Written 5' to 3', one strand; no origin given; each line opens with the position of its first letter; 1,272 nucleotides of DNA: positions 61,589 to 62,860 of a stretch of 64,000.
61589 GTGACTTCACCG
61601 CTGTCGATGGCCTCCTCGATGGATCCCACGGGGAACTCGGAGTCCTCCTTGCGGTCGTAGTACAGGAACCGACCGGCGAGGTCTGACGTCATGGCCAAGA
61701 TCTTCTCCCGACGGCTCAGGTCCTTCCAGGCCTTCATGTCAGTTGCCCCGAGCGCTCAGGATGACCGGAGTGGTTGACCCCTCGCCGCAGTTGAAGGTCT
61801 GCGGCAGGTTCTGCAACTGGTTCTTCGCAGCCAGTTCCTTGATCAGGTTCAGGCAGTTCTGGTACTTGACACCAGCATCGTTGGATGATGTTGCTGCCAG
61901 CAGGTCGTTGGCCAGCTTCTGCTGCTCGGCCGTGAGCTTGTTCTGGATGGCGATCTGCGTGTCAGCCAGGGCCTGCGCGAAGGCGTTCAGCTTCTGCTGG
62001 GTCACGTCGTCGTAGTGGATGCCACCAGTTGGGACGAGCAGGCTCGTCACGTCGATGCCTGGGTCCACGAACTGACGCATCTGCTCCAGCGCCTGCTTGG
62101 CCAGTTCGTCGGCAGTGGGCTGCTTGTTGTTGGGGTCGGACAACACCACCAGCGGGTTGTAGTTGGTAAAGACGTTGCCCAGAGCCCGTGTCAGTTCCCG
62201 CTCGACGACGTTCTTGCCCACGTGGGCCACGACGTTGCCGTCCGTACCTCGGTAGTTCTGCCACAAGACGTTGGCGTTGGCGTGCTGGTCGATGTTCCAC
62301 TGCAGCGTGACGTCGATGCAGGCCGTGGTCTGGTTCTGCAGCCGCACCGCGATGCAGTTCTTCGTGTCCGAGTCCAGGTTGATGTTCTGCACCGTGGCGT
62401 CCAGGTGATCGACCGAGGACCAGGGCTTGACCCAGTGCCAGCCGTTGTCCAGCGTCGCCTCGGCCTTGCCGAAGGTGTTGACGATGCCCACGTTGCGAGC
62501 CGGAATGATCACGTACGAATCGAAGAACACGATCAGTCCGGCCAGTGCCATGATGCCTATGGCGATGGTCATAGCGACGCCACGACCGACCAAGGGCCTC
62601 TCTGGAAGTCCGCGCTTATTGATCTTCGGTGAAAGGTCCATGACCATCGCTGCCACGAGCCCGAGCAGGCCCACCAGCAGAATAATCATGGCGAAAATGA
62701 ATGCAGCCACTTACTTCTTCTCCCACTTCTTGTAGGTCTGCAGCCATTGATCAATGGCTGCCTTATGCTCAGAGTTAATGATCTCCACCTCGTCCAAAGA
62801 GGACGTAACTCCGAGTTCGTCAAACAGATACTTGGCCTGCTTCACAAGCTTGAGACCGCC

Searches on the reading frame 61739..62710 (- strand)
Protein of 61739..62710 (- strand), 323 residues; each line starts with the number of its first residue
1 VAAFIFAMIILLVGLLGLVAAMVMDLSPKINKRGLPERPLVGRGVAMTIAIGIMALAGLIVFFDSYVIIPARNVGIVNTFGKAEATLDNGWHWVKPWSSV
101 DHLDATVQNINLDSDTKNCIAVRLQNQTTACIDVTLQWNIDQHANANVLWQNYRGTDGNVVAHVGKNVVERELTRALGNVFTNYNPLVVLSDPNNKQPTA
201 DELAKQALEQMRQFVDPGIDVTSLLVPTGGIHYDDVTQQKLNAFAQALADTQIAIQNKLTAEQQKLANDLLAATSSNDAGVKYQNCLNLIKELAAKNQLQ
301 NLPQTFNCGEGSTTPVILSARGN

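Call 14: search_protein_families(library=phrogs, proteins=[window:61739-62710:-])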
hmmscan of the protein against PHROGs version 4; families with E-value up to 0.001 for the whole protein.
window:61739-62710:- (323 aa): 1 family
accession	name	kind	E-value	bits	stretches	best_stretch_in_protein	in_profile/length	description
phrog_200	-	other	9.1e-41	141.2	1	5-317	44-357/379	lipoprotein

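Call 34: find_encoding_contigs(protein=window:61739-62710:-, flank=10000, max_places=6)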
Protein window:61739-62710:- (323 aa): 6 contigs read that carry it; 5 places shown.
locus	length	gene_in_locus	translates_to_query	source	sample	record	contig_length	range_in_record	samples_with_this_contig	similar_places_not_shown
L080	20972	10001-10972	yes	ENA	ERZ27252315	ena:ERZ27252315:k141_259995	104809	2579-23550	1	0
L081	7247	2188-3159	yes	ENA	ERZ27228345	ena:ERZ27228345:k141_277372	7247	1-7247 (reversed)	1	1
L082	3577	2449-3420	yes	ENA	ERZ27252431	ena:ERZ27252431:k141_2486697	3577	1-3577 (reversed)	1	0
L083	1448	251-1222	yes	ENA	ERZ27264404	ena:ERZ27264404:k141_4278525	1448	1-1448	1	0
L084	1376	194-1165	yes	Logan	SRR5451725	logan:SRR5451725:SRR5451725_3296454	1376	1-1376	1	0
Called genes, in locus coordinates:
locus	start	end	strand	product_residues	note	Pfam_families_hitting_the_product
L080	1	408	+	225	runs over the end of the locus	-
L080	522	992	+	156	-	-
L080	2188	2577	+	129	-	-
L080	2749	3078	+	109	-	-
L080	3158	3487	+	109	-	-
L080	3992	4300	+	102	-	-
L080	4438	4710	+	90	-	-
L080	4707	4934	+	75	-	-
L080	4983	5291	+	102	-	-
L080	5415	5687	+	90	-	-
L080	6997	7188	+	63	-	-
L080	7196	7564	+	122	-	-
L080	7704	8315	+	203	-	-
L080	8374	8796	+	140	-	-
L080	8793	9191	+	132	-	PF19730:DUF6221 (weak)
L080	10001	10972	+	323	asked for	PF01145:Band_7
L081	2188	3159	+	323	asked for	PF01145:Band_7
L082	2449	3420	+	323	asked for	PF01145:Band_7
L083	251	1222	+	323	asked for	PF01145:Band_7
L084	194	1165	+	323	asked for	PF01145:Band_7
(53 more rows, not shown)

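Call 58: search_protein_families(library=pfam, proteins=[L099:16648-16956:+, L099:16511-16717:+, L099:17051-17365:+, L099:20189-21043:-, L099:11148-11915:+, L099:12399-13040:+, L099:7749-8273:+, L099:8451-8846:+, L099:2435-3175:+], max_evalue=0.01)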
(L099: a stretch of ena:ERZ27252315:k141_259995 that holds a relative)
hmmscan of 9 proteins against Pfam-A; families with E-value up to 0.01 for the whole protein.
L099:16648-16956:+ (102 aa): 1 family
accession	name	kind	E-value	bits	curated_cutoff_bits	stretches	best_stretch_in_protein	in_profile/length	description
PF00472.26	RF-1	-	3.6e-14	53.2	35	1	35-95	5-66/116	RF-1 domain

L099:16511-16717:+ (68 aa): 0 families

L099:17051-17365:+ (104 aa): 0 families

L099:20189-21043:- (284 aa): 4 families
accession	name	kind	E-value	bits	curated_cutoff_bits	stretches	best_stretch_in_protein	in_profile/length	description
PF25109.1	HAD_PNKP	-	8.3e-46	156.1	27.6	1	151-284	4-143/143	Polynucleotide kinase PNKP phosphatase domain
PF13671.12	AAA_33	-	5.7e-08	33.6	27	1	1-119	10-140/143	AAA domain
PF03767.20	Acid_phosphat_B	-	0.00097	19.1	27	1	170-261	113-204/230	HAD superfamily, subfamily IIIB (Acid phosphatase)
PF01443.25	Viral_helicase1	-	0.0088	16.3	21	0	1-95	9-101/228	Viral superfamily 1 RNA helicase core domain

L099:11148-11915:+ (255 aa): 0 families

L099:12399-13040:+ (213 aa): 0 families

L099:7749-8273:+ (174 aa): 0 families

L099:8451-8846:+ (131 aa): 0 families

L099:2435-3175:+ (246 aa): 1 family
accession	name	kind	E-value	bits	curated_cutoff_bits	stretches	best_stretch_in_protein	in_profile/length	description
PF25283.1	DUF7873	-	3.2e-90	302.6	27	1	5-244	3-241/244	Family of unknown function (DUF7873)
